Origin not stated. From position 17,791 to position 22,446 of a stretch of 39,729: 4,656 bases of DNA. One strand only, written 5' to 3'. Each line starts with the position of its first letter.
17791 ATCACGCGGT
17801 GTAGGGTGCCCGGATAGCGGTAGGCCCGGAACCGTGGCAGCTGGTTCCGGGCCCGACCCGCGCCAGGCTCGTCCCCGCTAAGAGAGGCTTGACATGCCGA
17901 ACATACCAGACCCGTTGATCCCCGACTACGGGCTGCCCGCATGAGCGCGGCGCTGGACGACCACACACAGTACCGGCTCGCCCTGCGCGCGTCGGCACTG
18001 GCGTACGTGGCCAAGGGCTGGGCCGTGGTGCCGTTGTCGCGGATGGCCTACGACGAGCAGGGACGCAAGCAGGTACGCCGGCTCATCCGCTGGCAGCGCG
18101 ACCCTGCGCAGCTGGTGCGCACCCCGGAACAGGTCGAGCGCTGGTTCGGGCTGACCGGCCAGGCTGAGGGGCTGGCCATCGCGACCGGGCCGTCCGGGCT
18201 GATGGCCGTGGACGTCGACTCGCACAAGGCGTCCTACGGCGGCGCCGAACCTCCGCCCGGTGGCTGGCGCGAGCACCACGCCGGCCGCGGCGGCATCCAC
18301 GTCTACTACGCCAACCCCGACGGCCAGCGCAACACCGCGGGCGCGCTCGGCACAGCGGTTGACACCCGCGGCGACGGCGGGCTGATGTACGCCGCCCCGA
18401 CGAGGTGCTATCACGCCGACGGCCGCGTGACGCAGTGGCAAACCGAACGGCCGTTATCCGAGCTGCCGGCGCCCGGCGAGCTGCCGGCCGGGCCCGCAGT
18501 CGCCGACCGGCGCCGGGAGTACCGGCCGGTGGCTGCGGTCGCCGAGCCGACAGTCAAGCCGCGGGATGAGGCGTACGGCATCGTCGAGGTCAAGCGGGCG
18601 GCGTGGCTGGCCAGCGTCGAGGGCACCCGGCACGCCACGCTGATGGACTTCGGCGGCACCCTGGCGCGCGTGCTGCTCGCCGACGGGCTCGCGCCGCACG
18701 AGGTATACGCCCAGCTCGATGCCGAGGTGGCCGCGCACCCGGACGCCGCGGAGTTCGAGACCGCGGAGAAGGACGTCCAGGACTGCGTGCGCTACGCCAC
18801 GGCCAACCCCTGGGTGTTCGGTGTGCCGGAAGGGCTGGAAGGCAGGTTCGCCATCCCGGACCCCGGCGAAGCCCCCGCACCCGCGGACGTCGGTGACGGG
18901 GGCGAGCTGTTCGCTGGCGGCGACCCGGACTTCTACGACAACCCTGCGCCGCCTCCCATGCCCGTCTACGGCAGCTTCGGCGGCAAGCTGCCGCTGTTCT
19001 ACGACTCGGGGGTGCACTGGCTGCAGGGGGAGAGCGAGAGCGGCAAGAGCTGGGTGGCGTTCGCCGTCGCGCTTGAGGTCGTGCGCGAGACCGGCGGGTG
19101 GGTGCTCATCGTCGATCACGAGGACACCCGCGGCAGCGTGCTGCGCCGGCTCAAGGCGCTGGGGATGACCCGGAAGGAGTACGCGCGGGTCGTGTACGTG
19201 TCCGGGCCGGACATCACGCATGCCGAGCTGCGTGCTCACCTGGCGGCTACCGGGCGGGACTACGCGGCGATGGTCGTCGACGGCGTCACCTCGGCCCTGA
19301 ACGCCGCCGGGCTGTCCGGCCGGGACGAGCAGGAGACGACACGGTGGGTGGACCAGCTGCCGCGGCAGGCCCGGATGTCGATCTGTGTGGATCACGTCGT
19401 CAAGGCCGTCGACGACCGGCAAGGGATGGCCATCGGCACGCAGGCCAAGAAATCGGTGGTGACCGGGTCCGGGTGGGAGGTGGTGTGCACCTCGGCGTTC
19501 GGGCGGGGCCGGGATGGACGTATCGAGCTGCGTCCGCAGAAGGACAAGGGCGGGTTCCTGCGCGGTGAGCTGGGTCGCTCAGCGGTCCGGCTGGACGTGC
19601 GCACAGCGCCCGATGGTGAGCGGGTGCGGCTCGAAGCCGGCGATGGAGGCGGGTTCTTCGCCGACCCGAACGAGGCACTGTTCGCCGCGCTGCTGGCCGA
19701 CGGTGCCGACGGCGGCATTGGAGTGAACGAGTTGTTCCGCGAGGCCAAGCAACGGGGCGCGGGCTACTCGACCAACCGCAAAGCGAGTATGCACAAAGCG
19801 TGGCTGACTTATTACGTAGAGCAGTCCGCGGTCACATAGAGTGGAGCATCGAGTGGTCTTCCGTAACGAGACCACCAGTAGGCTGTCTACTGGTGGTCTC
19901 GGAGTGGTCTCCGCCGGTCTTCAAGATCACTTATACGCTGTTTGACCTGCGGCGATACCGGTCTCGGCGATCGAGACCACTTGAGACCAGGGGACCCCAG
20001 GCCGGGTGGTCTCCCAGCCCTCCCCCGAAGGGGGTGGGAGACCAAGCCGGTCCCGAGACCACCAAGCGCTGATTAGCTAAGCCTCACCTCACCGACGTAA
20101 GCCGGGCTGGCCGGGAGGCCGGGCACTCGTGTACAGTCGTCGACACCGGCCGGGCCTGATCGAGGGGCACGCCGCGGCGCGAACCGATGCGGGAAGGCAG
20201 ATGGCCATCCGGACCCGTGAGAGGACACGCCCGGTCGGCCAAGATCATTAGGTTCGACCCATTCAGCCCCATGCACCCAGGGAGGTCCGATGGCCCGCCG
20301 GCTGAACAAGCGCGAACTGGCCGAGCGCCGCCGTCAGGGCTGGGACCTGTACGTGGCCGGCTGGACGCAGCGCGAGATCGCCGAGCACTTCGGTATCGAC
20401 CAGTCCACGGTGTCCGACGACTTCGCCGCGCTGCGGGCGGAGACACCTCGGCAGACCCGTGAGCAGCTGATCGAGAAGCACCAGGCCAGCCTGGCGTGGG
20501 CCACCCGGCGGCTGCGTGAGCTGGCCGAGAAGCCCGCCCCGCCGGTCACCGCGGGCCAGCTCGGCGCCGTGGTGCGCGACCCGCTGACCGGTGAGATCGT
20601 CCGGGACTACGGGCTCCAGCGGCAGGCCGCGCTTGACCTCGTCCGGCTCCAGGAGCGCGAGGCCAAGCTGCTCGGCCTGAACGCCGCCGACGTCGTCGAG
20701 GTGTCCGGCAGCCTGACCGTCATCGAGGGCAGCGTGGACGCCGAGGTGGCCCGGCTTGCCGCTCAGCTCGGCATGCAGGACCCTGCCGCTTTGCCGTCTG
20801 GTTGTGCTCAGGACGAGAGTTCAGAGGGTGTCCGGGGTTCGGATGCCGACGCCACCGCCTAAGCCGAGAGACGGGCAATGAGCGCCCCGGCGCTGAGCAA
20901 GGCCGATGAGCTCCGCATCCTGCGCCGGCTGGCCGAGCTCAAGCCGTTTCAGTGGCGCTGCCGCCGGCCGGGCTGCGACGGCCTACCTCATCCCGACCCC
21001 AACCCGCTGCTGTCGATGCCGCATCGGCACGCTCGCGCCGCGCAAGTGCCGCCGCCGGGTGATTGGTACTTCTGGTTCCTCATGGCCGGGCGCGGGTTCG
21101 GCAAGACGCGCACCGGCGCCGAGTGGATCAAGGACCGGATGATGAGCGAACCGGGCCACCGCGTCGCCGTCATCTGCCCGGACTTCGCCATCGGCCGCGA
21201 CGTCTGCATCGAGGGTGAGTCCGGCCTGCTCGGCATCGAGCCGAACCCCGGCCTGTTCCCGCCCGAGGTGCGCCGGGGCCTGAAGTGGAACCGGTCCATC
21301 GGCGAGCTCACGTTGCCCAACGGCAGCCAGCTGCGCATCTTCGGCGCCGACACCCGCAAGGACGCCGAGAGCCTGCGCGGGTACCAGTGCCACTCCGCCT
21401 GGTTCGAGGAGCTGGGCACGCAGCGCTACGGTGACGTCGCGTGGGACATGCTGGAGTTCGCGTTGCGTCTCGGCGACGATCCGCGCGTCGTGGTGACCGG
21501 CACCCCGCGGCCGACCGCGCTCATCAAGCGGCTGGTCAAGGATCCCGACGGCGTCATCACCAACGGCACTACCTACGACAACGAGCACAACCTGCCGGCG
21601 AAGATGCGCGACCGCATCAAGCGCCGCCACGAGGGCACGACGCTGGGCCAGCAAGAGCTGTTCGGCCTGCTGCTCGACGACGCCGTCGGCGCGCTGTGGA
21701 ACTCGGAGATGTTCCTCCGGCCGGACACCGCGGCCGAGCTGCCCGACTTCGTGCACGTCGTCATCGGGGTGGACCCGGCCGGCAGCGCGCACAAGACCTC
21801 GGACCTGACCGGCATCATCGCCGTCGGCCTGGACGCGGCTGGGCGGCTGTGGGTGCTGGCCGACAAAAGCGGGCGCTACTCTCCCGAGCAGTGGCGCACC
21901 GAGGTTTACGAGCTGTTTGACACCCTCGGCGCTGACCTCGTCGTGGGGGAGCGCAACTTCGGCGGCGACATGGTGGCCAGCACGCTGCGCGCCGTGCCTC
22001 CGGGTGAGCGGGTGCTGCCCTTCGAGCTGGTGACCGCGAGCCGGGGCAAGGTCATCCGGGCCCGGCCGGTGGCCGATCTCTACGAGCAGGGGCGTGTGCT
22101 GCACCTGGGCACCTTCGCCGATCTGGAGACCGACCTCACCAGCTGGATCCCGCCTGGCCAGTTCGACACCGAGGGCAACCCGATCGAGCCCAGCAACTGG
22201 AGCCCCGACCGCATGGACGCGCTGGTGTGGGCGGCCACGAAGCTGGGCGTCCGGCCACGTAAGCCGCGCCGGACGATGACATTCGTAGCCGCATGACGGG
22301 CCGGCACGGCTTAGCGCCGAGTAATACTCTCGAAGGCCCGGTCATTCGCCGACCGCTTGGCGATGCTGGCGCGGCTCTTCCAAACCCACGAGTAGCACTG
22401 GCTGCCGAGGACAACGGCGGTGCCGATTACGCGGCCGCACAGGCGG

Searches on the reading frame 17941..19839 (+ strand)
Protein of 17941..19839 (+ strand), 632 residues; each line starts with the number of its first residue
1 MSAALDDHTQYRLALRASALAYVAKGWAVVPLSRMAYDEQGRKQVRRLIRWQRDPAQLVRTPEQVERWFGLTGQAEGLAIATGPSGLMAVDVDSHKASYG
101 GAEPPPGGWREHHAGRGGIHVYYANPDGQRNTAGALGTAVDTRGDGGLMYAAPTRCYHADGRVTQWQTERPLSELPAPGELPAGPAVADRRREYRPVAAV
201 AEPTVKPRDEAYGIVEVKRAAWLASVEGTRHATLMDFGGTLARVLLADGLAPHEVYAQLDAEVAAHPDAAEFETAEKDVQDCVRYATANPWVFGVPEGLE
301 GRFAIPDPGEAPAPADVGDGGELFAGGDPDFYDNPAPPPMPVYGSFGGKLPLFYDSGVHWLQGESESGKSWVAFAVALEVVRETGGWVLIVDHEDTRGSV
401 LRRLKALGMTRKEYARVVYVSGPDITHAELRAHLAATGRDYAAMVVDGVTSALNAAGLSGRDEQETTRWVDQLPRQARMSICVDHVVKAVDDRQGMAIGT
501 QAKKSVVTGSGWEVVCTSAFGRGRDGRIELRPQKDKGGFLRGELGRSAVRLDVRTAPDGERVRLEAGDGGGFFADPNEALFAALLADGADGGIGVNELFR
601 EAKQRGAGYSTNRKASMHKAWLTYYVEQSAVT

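Call 28: search_protein_families(library=phrogs, proteins=[window:17941-19839:+], max_evalue=0.001)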
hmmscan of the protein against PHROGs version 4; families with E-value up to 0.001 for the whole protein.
window:17941-19839:+ (632 aa): 2 families
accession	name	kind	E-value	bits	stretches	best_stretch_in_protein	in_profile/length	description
phrog_1156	-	DNA, RNA and nucleotide metabolism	1.4e-11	44.7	1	15-181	13-180/855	DNA primase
phrog_5852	-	DNA, RNA and nucleotide metabolism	4.7e-07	30.4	1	4-157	57-221/242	DNA polymerase/primase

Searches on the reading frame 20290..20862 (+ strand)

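Call 28: search_protein_families(library=phrogs, proteins=[window:20290-20862:+], max_evalue=0.001)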
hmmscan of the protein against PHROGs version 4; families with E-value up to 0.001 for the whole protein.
window:20290-20862:+ (190 aa): 9 families
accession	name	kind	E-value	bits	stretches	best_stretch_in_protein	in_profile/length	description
phrog_645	-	DNA, RNA and nucleotide metabolism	3.2e-17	64.3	1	3-161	16-150/196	Rnase E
phrog_6831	-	transcription regulation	2.8e-05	25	1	19-43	13-37/68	transcriptional regulator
phrog_20467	-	DNA, RNA and nucleotide metabolism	0.00024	22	1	17-43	71-97/112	HNH endonuclease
phrog_4779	-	transcription regulation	0.00026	22.4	1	21-63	12-51/98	transcriptional regulator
phrog_6223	-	transcription regulation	0.00037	21.5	1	19-43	9-36/73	transcriptional repressor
phrog_57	-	head and packaging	0.00042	21.2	1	25-127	13-114/199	terminase small subunit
phrog_3282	-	transcription regulation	0.00046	21.1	0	9-63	47-101/158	sigma factor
phrog_664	-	DNA, RNA and nucleotide metabolism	0.00062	20.7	1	20-80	96-156/210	DNA binding protein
phrog_517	-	DNA, RNA and nucleotide metabolism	0.00081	21.3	0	19-42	96-119/128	HTH DNA binding protein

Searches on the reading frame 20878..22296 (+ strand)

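Call 28: search_protein_families(library=phrogs, proteins=[window:20878-22296:+], max_evalue=0.001)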
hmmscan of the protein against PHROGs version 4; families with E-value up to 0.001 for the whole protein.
window:20878-22296:+ (472 aa): 3 families
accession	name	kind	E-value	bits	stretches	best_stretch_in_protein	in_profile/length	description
phrog_979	-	head and packaging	4.4e-32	112.5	2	230-457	371-600/642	terminase large subunit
phrog_2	-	head and packaging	3.8e-22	79.8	1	56-455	275-593/807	terminase large subunit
phrog_38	-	head and packaging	3.3e-20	73.3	1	229-466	483-713/760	terminase large subunit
